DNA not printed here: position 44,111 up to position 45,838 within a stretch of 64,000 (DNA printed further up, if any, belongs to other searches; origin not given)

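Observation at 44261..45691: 476-aa ORF translationally linked to lysS carries RelA/SpoT-like (toxSAS-like) synthetase motifs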

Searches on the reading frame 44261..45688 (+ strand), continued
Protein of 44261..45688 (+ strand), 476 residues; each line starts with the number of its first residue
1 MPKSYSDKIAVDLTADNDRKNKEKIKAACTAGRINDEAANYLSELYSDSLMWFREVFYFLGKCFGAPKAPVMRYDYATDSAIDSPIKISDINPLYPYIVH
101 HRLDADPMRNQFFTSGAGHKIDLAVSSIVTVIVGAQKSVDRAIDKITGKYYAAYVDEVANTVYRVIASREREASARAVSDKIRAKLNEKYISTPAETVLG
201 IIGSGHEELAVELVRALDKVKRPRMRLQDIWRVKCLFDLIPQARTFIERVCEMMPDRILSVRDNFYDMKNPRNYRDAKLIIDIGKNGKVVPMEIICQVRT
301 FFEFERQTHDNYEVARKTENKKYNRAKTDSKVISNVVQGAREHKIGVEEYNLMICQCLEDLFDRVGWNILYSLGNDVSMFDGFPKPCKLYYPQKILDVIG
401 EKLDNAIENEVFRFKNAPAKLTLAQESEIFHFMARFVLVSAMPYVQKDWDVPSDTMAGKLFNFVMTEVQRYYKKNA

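Call 42: fold_search(model_id=the predicted structure, library=pdb)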
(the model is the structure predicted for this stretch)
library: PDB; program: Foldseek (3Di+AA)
matches with E <= 10: 252; with E <= 0.001: 0
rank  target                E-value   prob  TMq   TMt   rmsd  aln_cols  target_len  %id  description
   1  5ded_A                1.8e-03  1.00  0.18  0.37   8.4       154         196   13  Crystal structure of the small alarmone synthethase 1 from Bacillus subtilis bound to its product pppGpp (released 2015-10-28)
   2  5ded_G                4.2e-03  1.00  0.19  0.44   8.1       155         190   15  Crystal structure of the small alarmone synthethase 1 from Bacillus subtilis bound to its product pppGpp (released 2015-10-28)
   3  6fgk_D                4.6e-03  1.00  0.20  0.44   9.8       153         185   16  Crystal structure of the small alarmone synthethase 2 from Bacillus subtilis (released 2018-02-07)
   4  5ded_B                5.1e-03  1.00  0.18  0.39   5.2       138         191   16  Crystal structure of the small alarmone synthethase 1 from Bacillus subtilis bound to its product pppGpp (released 2015-10-28)
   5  8vx3_C                5.4e-03  1.00  0.19  0.41  16.3       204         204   10  Structure of an exported small alarmone synthetase from Streptomyces albidoflavus (released 2025-02-05)
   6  6fgk_B                6.2e-03  1.00  0.19  0.39  10.2       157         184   16  Crystal structure of the small alarmone synthethase 2 from Bacillus subtilis (released 2018-02-07)
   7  5ded_C                6.5e-03  1.00  0.18  0.38   8.2       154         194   16  Crystal structure of the small alarmone synthethase 1 from Bacillus subtilis bound to its product pppGpp (released 2015-10-28)
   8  5ded_D                7.2e-03  1.00  0.19  0.44   3.9       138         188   17  Crystal structure of the small alarmone synthethase 1 from Bacillus subtilis bound to its product pppGpp (released 2015-10-28)
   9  6fgk_A                9.7e-03  1.00  0.20  0.45   9.7       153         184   16  Crystal structure of the small alarmone synthethase 2 from Bacillus subtilis (released 2018-02-07)
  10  6ewz_A                1.1e-02  1.00  0.22  0.48   7.6       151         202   10  Crystal structure of RelP (SAS2) from Staphylococcus aureus bound to AMPCPP and GTP in the pre-catalytic state (released 2018-01-24)
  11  5dec_D                1.3e-02  0.99  0.18  0.37   8.7       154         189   18  Crystal structure of the small alarmone synthetase 1 from Bacillus subtilis (released 2015-10-28)
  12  6ewz_B                1.3e-02  0.99  0.20  0.42  16.4       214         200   10  Crystal structure of RelP (SAS2) from Staphylococcus aureus bound to AMPCPP and GTP in the pre-catalytic state (released 2018-01-24)
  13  5xnx_C                1.4e-02  0.85  0.13  0.19  18.2       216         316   14  Crystallographic structure of the enzymatically active N-terminal domain of the Rel protein from Mycobacterium tubercu (released 2017-07-19)
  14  6fgx_A                1.5e-02  0.98  0.19  0.41  16.0       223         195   11  Crystal structure of the small alarmone synthethase 2 from Staphylococcus aureus bound to AMPCPP (released 2018-02-07)
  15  5dec_B                1.5e-02  0.99  0.19  0.39   8.3       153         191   18  Crystal structure of the small alarmone synthetase 1 from Bacillus subtilis (released 2015-10-28)
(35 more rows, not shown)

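Call 43: find_related_loci(query=A1, collection=genome_contigs, flank=6000)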
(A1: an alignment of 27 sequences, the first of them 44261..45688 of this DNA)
Query A1 (476 aa) in genome_contigs; peptide patterns used: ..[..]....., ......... (x = any residue, [..] = any of these).
328 stretches matched a pattern; 264 encode a relative of the query (tblastn E <= 1e-3); the best 80 are kept; 80 distinct loci.
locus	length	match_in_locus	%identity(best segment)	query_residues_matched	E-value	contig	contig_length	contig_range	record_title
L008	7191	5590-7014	89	1-475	0e+0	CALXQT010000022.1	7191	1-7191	MAG: uncultured Alphaproteobacteria bacterium isolate E20__bin73 genome assembly, contig: E20__k127_6022295, whole genom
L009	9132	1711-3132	88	1-476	0e+0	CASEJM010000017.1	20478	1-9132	uncultured proteobacterium isolate Batch3_idba_bin.193 genome assembly, contig: Batch3_idba_bin.193.fa_k87_13712170, who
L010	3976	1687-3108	84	1-475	0e+0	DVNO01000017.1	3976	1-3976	MAG TPA_asm: Candidatus Enterousia avicola isolate CHK136-897 CHK136__C101733_L3976_ERR2241905, whole genome shotgun seq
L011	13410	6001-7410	83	1-472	0e+0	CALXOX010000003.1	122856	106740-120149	MAG: uncultured Alphaproteobacteria bacterium isolate BRZ_MD__bin1 genome assembly, contig: BRZ_MD__NODE_194_length_1228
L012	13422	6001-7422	82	1-476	0e+0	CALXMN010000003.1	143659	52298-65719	MAG: uncultured Alphaproteobacteria bacterium isolate BRZ_KQ__bin82 genome assembly, contig: BRZ_KQ__NODE_178_length_143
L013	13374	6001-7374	85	17-476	0e+0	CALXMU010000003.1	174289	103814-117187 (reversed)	MAG: uncultured Alphaproteobacteria bacterium isolate BRZ_MD__bin57 genome assembly, contig: BRZ_MD__NODE_94_length_1742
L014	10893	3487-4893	81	1-474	0e+0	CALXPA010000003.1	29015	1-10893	MAG: uncultured Alphaproteobacteria bacterium isolate BRZ_SB__bin57 genome assembly, contig: BRZ_SB__NODE_2320_length_29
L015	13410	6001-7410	81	1-475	0e+0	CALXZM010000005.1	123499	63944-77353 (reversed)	MAG: uncultured Alphaproteobacteria bacterium isolate BRZ_LB__bin18 genome assembly, contig: BRZ_LB__NODE_166_length_123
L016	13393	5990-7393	83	4-475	0e+0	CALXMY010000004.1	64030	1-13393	MAG: uncultured Alphaproteobacteria bacterium isolate BRZ_RP__bin67 genome assembly, contig: BRZ_RP__NODE_582_length_640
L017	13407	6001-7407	82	1-474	0e+0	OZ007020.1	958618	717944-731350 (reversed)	MAG: uncultured Alphaproteobacteria bacterium isolate 6730_HET_VAC_contig_11916_metaflye_circ MAG genome assembly, chrom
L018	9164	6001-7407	82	1-474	0e+0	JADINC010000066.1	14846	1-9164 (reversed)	MAG: Candidatus Enterousia avistercoris isolate 8207 D5M67__C321397_L14846_SRR9113728, whole genome shotgun sequence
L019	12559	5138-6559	82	1-476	0e+0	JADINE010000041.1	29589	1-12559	MAG: Candidatus Enterousia excrementavium isolate B1-16210 B1M03__C404845_L29589_SRR9113712, whole genome shotgun sequen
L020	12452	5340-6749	80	1-474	0e+0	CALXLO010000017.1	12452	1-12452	MAG: uncultured Alphaproteobacteria bacterium isolate BRZ_DB__bin25 genome assembly, contig: BRZ_DB__NODE_6117_length_12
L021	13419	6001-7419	82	1-475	0e+0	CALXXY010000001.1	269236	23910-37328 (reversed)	MAG: uncultured Alphaproteobacteria bacterium isolate BRZ_PP__bin55 genome assembly, contig: BRZ_PP__NODE_20_length_2692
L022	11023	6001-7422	81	1-476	0e+0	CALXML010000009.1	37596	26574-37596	MAG: uncultured Alphaproteobacteria bacterium isolate BRZ_KL__bin36 genome assembly, contig: BRZ_KL__NODE_1070_length_37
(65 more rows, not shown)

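Call 63: list_cluster_members(proteins=[P0154, P0155, P0158, P0161, P0162, P0164, P0165, P0166, P0168, P0125])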
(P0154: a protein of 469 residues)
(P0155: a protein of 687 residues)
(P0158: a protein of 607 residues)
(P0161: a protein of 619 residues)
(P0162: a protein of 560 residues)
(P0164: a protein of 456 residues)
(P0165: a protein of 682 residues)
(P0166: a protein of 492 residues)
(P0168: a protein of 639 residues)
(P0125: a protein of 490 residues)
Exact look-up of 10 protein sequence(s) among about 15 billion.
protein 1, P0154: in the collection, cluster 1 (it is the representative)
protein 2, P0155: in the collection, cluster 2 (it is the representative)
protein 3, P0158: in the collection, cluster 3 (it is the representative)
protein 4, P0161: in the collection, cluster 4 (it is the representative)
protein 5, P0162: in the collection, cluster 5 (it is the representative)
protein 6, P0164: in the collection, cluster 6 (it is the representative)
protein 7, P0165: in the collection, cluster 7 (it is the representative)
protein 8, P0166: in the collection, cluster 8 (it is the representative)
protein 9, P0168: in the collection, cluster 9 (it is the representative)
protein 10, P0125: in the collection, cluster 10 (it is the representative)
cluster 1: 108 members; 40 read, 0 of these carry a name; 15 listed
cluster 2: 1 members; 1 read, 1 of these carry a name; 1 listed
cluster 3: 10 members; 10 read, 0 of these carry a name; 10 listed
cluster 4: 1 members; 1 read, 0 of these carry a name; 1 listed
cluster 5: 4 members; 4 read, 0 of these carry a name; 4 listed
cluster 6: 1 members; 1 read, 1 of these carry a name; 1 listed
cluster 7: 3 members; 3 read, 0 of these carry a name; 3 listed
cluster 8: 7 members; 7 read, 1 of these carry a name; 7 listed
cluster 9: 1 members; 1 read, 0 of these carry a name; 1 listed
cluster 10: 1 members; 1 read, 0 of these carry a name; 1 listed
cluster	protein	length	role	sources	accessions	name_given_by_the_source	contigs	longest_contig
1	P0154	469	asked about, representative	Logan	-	-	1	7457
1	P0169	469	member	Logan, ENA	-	-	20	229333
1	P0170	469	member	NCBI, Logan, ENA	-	-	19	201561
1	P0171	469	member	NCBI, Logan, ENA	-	-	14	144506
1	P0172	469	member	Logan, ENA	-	-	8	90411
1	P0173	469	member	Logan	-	-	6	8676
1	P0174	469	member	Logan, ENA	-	-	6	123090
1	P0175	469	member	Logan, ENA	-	-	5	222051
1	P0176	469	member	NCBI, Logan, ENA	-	-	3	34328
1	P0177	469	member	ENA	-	-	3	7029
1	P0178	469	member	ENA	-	-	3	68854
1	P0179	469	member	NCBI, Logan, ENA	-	-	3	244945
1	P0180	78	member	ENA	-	-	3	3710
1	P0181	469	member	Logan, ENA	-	-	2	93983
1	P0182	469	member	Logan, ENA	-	-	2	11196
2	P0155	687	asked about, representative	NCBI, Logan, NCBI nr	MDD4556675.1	MAG: hypothetical protein PHE89_05050 [Alphaproteobacteria bacterium] | hypothetical protein [Alphaproteobacteria bacterium]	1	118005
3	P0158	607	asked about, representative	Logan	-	-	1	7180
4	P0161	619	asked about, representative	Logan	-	-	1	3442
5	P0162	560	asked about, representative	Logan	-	-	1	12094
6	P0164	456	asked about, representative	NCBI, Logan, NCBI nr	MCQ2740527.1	MAG: hypothetical protein MJ210_00185 [Alphaproteobacteria bacterium] | hypothetical protein [Alphaproteobacteria bacterium]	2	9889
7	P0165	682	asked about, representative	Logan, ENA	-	-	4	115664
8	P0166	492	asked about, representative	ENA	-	-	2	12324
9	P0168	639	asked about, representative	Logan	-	-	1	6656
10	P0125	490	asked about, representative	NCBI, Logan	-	-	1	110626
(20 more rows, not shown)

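Call 64: find_encoding_contigs(protein=P0179, flank=10000, max_places=2)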
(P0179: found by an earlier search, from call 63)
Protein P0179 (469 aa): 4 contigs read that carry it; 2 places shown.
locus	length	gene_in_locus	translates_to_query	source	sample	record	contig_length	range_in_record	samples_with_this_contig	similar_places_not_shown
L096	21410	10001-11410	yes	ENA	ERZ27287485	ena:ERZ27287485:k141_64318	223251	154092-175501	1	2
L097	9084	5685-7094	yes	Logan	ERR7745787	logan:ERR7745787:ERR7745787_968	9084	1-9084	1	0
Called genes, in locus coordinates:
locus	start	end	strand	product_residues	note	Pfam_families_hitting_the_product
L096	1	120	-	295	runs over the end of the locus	PF01476:LysM, PF23473:LysM3_LYK4_5 (faint), PF01476:LysM, PF01551:Peptidase_M23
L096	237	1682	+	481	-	PF19295:SufBD_N, PF01458:SUFBD_core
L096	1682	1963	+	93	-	-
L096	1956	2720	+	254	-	PF00005:ABC_tran, PF02463:SMC_N (faint)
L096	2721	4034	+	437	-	PF19295:SufBD_N, PF01458:SUFBD_core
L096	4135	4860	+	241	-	-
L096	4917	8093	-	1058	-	PF00873:ACR_tran, PF03176:MMPL, PF02355:SecD_SecF_C (faint)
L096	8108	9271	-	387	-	PF25917:BSH_RND, PF25878:HH_AAEA_pHBA (weak), PF25876:HH_MFP_RND, PF25944:Beta-barrel_RND, PF25954:Beta-barrel_RND_2, PF25967:RND-MFP_C, PF25989:YknX_C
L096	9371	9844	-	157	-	PF04073:tRNA_edit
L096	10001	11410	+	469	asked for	-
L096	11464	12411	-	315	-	PF11380:Stealth_CR2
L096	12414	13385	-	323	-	PF05704:Caps_synth, PF04488:Gly_transf_sug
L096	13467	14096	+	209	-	-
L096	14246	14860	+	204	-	-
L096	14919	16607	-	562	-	PF17092:PCB_OB (faint), PF00575:S1, PF13509:S1_2 (faint), PF00575:S1, PF23459:S1_RRP5 (weak), PF00575:S1, PF23459:S1_RRP5 (weak), PF00575:S1, +1 more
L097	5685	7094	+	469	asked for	-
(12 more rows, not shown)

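Call 75: predict_structure(alignment_id=A3)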
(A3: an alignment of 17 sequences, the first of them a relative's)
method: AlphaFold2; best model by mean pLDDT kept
length: 456 residues; sequences in the alignment: 17
mean_pLDDT: 87.6   pTM: 0.85
mean pLDDT of the five models: 87.6, 86.9, 85.5, 85.1, 84.7
residues with pLDDT >= 90: 290; 70-90: 134; 50-70: 13; < 50: 19
segments of 3 or more residues with pLDDT < 50: 1-12, 450-456
pLDDT, mean of each block of 10 residues (from residue 1): 34 76 92 95 97 95 93 91 91 84 85 92 85 93 92 92 93 92 88 93 93 86 88 62 89 89 91 87 84 92 90 93 95 93 95 93 80 91 94 86 95 96 94 92 69 36
secondary structure, 60 per line:
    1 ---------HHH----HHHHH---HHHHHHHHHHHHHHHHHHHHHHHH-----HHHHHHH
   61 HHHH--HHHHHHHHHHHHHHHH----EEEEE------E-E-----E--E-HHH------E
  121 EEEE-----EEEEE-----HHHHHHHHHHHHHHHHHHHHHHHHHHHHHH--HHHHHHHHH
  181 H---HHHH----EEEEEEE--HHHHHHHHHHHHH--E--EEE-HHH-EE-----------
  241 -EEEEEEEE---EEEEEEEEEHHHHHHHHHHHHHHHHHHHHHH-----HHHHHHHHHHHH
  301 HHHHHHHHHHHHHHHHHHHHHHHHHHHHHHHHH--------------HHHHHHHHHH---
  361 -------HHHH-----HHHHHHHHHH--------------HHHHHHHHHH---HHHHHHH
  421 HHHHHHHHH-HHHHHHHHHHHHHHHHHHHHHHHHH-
elements in order: H17-21 H25-48 H54-64 H67-82 E87-91 E120-124 E130-134 H140-169 H172-181 H185-188 E193-199 H202-214 E220-222 E242-249 E253-261 H262-283 H289-333 H348-357 H368-371 H377-386 H401-410 H414-429 H431-455

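Call 92: find_encoding_contigs(protein=P0165, flank=6000, max_places=1)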
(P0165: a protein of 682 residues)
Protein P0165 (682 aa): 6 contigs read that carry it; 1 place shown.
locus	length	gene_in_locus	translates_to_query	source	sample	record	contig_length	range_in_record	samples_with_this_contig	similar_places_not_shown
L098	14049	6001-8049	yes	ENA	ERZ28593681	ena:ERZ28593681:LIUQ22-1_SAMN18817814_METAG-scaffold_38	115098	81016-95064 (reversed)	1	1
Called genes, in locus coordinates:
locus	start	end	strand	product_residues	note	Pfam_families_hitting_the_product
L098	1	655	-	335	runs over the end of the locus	PF03706:LPG_synthase_TM (weak)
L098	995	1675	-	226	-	PF00687:Ribosomal_L1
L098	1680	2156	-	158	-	PF03946:Ribosomal_L11_N, PF00298:Ribosomal_L11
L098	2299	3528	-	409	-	PF12704:MacB_PCD, PF02687:FtsX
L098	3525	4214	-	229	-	PF02463:SMC_N (faint), PF00005:ABC_tran, PF13304:AAA_21 (faint)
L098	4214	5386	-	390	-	PF25917:BSH_RND, PF25973:BSH_CzcB, PF25876:HH_MFP_RND (weak), PF25954:Beta-barrel_RND_2, PF25990:Beta-barrel_YknX, PF26002:Beta-barrel_AprE (weak)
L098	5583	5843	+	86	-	-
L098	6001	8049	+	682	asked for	-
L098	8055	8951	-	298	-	PF00551:Formyl_trans_N, PF02911:Formyl_trans_C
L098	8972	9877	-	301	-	PF03193:RsgA_GTPase (faint), PF10662:PduV-EutP (weak), PF01926:MMR_HSR1, PF02421:FeoB_N, PF04548:AIG1 (weak), PF00009:GTP_EFTU, PF02492:cobW (weak), PF07650:KH_2, +1 more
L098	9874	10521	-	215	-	PF14622:Ribonucleas_3_3, PF00636:Ribonuclease_3, PF00035:dsrm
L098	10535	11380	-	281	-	PF10502:Peptidase_S26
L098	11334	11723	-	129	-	PF01648:ACPS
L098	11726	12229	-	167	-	PF09835:DUF2062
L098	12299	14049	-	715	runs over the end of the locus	PF01966:HD, PF13328:HD_4, PF01842:ACT (faint), PF04607:RelA_SpoT, PF02824:TGS, PF19296:RelA_AH, PF28438:RelA_RIS, PF13291:ACT_4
